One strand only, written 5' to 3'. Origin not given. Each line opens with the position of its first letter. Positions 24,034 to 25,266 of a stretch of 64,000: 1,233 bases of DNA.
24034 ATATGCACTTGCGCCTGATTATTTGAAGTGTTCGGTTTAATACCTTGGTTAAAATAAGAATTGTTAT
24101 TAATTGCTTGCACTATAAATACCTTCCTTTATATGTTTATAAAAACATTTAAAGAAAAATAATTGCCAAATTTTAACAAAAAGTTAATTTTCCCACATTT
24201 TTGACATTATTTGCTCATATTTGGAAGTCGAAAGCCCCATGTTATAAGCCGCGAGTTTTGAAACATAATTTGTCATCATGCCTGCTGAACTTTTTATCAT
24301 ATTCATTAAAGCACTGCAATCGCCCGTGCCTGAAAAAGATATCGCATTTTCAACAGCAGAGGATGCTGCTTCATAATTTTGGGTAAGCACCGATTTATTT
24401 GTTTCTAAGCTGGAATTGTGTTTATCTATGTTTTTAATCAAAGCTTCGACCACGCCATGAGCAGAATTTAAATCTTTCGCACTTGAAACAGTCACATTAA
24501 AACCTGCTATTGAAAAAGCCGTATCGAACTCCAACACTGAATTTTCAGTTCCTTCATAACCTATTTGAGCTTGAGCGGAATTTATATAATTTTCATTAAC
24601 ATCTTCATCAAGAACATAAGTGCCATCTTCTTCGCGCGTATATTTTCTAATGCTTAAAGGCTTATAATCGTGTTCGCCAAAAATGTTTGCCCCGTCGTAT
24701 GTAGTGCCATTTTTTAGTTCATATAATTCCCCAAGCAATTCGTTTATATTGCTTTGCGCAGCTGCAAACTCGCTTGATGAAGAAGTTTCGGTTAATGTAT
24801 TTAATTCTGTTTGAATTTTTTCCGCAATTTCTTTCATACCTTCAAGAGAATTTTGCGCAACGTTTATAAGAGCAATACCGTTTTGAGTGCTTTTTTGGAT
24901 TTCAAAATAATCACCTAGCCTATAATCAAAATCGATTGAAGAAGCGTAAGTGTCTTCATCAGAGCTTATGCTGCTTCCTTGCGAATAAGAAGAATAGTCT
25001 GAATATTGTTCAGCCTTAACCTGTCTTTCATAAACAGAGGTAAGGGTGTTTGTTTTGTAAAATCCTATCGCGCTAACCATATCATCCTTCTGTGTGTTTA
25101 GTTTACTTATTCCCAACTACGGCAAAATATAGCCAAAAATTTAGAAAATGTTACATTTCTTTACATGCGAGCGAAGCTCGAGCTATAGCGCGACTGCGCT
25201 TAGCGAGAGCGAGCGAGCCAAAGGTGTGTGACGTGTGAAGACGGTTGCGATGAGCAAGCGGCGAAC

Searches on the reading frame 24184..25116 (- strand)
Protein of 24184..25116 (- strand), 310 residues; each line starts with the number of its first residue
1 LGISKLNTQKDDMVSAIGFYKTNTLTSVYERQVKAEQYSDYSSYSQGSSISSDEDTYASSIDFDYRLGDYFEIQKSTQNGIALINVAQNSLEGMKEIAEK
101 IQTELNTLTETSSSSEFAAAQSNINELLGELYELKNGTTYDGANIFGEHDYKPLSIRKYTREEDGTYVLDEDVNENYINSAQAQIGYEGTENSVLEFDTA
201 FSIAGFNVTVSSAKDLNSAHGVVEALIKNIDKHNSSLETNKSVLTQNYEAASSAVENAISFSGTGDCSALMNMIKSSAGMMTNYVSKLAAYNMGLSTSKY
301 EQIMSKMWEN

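Call 33: search_protein_families(library=pfam, proteins=[window:24184-25116:-], max_evalue=0.01)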
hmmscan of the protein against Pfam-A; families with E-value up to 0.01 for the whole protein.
window:24184-25116:- (310 aa): 1 family
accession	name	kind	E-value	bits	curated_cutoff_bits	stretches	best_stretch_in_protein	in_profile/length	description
PF00669.25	Flagellin_N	-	1.7e-07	31.8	26.6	1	74-147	61-135/139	Bacterial flagellin N-terminal helical region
